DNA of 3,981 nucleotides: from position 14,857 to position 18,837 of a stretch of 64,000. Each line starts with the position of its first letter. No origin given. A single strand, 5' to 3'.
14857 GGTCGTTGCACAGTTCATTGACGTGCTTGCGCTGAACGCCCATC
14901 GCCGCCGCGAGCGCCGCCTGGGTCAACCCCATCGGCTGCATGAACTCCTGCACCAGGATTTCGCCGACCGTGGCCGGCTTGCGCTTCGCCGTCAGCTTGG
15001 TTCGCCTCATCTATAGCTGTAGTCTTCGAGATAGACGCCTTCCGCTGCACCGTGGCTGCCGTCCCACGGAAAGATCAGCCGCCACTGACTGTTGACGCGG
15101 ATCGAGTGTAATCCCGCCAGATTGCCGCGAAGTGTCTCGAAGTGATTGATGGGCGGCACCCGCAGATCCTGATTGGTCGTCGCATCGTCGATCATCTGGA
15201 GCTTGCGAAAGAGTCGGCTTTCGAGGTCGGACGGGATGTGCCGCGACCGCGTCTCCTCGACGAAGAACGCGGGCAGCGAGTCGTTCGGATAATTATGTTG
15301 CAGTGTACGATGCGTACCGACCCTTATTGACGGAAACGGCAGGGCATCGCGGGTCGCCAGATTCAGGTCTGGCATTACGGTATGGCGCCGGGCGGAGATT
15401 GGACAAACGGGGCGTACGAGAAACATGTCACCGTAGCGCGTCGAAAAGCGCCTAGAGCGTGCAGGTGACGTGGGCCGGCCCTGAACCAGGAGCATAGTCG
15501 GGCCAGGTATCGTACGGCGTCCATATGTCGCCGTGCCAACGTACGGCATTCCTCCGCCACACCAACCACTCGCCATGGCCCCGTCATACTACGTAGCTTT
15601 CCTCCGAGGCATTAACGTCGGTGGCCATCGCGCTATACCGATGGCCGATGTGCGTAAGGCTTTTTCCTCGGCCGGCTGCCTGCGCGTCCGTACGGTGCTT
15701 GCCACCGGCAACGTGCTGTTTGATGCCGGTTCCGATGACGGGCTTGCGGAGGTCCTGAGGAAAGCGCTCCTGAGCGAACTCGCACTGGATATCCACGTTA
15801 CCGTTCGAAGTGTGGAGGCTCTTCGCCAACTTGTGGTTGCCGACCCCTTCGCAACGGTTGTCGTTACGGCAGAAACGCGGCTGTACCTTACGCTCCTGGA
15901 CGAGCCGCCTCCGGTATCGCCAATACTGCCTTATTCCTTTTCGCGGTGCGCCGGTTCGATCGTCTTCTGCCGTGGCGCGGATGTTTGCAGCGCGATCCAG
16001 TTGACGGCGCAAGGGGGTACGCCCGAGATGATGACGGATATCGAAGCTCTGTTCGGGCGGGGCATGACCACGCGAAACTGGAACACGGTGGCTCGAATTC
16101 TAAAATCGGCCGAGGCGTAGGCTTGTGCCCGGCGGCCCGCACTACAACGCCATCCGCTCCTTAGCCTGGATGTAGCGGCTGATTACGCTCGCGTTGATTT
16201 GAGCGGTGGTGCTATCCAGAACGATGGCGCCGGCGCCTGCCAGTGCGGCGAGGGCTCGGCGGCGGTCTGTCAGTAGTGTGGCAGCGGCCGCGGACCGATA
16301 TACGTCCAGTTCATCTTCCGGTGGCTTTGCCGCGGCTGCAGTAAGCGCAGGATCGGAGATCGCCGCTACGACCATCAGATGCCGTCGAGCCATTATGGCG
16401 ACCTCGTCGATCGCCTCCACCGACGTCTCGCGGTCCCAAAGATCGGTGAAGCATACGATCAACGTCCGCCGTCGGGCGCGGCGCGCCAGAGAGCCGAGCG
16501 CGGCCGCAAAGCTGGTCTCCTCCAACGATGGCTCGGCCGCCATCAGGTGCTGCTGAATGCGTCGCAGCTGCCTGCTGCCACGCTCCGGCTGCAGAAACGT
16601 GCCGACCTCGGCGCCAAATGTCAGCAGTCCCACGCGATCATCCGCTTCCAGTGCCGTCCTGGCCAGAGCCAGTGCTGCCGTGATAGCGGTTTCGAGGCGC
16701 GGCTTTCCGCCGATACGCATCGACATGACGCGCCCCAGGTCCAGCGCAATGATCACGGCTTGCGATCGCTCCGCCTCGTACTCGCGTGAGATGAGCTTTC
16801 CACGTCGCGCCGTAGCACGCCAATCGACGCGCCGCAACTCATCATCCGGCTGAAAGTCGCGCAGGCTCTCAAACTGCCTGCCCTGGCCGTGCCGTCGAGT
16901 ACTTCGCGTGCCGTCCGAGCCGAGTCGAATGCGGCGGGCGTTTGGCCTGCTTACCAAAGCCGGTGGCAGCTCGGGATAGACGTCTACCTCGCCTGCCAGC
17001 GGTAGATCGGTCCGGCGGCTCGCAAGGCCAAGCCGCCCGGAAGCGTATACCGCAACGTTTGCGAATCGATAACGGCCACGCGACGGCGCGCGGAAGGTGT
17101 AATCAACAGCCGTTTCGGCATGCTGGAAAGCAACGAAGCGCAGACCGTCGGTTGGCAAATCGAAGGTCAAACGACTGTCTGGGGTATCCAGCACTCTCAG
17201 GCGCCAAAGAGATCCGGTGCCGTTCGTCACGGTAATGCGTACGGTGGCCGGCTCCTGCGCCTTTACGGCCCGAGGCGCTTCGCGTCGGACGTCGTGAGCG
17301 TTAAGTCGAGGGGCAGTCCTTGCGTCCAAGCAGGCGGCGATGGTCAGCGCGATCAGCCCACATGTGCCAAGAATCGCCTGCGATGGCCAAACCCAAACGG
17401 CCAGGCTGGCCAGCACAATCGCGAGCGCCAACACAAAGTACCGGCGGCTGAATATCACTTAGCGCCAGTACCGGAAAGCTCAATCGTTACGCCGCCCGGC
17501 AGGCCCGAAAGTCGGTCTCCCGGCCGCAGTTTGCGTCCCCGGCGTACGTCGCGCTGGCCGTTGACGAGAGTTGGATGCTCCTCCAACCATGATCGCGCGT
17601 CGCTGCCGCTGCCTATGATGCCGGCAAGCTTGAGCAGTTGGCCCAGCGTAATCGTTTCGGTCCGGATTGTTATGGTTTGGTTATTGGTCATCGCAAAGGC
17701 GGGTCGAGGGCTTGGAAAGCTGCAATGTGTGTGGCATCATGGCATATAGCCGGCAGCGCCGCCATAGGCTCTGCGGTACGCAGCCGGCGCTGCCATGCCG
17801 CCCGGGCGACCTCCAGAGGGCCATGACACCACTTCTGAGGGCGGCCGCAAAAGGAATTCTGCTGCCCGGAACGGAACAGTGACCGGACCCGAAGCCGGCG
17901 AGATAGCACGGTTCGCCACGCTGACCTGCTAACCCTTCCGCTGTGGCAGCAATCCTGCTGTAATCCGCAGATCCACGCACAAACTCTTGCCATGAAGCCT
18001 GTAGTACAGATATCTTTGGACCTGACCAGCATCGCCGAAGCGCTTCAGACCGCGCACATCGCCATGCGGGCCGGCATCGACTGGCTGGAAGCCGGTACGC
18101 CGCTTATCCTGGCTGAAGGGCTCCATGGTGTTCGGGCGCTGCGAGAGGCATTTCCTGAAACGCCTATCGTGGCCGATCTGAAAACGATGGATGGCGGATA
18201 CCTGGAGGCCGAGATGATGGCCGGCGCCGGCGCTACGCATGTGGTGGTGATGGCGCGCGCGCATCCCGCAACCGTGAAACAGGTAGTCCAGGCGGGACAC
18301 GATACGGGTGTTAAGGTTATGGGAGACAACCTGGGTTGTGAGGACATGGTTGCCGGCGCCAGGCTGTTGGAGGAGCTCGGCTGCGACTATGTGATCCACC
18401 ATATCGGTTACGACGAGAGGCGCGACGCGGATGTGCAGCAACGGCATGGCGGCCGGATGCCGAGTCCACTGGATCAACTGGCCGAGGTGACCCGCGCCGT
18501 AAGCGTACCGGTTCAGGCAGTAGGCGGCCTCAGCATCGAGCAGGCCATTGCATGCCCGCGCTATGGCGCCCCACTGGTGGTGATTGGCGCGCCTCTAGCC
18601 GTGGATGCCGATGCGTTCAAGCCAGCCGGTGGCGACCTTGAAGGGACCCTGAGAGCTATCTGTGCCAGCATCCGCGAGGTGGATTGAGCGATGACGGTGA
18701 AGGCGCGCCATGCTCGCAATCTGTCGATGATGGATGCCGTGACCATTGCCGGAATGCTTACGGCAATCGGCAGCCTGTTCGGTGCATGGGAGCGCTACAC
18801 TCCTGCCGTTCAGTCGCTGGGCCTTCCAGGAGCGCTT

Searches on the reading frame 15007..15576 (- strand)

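Call 32: search_protein_families(library=pfam, proteins=[window:15007-15576:-], max_evalue=0.001)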
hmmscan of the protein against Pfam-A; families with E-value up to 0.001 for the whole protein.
window:15007-15576:- (189 aa): 1 family
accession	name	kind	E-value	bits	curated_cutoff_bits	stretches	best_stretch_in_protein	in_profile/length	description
PF05015.19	HigB-like_toxin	-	3.7e-23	82.3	27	1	96-183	3-88/91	RelE-like toxin of type II toxin-antitoxin system HigB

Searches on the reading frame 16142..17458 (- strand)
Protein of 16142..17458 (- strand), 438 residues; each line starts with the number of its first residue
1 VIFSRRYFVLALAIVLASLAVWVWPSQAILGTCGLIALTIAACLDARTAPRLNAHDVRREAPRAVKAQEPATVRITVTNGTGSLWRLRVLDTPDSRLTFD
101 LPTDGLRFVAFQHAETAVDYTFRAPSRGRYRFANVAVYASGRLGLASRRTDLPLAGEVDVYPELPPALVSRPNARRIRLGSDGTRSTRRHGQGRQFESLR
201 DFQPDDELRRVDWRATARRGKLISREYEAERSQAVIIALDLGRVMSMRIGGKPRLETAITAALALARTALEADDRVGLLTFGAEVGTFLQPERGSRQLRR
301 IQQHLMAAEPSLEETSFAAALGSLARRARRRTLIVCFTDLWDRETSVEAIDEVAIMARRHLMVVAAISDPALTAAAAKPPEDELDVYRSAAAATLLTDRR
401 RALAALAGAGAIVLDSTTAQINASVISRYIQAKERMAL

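Call 32: search_protein_families(library=pfam, proteins=[window:16142-17458:-], max_evalue=0.001)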
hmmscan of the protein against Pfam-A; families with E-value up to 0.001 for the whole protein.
window:16142-17458:- (438 aa): 3 families
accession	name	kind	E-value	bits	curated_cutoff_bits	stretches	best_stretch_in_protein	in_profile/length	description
PF01882.25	DUF58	-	6.1e-31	107.7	23.4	1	199-371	2-172/216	Protein of unknown function DUF58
PF13519.12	VWA_2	-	5.4e-08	33.9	27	1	235-339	1-105/107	von Willebrand factor type A domain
PF13768.12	VWA_3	-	1.6e-05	25.5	27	1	234-364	2-129/155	von Willebrand factor type A domain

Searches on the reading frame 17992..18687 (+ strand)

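Call 32: search_protein_families(library=pfam, proteins=[window:17992-18687:+], max_evalue=0.001)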
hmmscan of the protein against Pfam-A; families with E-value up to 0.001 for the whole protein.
window:17992-18687:+ (231 aa): 2 families
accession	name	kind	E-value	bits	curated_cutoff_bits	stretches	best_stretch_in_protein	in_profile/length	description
PF00215.30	OMPdecase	-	1.4e-20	74.6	27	1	4-203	2-209/221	Orotidine 5'-phosphate decarboxylase / HUMPS family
PF00107.32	ADH_zinc_N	-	3.6e-05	24.2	31.8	0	124-201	28-91/129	Zinc-binding dehydrogenase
